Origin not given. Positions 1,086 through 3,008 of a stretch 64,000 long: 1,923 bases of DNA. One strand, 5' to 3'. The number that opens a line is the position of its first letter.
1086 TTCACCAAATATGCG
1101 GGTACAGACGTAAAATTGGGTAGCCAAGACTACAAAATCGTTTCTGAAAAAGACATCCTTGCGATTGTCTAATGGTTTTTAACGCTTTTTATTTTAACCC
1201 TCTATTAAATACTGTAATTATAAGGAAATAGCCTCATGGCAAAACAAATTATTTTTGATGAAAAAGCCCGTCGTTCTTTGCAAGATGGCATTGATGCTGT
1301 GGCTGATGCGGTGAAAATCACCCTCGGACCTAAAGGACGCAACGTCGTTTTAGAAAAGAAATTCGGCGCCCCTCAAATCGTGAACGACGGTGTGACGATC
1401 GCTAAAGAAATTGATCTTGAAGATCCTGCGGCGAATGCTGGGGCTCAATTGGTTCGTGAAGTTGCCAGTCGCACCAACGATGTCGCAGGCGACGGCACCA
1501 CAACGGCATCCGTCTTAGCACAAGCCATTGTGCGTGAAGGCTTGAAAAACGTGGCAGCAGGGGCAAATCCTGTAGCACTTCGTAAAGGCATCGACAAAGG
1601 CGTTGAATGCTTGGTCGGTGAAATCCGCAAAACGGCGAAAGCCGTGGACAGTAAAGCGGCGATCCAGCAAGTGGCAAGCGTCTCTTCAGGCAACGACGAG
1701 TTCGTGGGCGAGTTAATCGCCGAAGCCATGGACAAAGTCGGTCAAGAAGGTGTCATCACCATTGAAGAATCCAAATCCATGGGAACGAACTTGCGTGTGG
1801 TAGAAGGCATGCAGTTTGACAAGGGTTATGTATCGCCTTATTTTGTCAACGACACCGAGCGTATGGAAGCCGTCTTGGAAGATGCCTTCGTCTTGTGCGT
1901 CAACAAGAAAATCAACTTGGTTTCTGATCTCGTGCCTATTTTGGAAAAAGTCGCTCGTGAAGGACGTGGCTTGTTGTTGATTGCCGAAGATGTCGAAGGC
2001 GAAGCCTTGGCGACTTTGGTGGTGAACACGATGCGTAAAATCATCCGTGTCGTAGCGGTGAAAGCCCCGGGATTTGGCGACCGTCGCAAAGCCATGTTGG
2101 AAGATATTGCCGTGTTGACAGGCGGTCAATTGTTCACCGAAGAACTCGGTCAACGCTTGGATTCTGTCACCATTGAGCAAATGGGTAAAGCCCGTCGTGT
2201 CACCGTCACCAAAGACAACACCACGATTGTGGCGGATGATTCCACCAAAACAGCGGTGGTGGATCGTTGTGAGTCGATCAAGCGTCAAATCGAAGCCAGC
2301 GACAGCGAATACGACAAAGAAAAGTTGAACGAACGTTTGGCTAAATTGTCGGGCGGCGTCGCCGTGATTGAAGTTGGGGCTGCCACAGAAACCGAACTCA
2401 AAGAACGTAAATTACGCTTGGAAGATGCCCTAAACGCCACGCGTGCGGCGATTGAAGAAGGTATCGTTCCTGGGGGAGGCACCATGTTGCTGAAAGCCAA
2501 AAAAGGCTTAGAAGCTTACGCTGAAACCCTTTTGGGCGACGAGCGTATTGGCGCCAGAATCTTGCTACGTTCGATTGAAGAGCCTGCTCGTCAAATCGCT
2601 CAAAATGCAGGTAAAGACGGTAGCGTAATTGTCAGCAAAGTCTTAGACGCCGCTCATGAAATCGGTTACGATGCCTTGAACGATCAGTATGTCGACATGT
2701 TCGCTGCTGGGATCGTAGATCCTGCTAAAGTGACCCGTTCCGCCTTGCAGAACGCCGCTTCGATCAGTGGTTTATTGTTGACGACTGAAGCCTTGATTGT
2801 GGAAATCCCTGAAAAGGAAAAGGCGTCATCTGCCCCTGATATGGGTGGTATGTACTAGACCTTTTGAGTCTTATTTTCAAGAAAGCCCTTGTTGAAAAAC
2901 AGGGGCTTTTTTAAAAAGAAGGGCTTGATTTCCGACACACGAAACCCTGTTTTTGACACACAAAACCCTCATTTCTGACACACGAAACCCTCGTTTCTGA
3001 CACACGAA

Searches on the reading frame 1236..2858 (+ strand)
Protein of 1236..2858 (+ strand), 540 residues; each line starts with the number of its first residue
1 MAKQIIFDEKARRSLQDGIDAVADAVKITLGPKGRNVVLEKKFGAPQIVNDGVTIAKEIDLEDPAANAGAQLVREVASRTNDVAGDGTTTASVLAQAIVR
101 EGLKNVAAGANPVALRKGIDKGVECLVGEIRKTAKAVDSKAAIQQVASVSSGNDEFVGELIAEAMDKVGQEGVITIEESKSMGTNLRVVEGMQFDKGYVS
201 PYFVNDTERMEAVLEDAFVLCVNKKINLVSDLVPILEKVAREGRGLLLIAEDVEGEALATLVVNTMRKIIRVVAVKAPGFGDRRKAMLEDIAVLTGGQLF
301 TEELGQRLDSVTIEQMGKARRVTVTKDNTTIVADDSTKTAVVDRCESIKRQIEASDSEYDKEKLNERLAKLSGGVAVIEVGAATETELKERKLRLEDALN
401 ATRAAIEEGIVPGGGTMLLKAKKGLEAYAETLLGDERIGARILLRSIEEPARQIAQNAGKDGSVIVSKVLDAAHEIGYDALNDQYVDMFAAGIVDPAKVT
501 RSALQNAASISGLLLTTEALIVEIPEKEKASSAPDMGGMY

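Call 17: search_protein_families(library=pfam, proteins=[window:1236-2858:+], max_evalue=0.001)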
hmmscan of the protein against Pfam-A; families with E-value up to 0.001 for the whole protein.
window:1236-2858:+ (540 aa): 1 family
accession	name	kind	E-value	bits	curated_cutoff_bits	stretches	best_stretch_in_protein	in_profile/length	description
PF00118.29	Cpn60_TCP1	-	1.8e-78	264.9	34.3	1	22-523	1-488/490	TCP-1/cpn60 chaperonin family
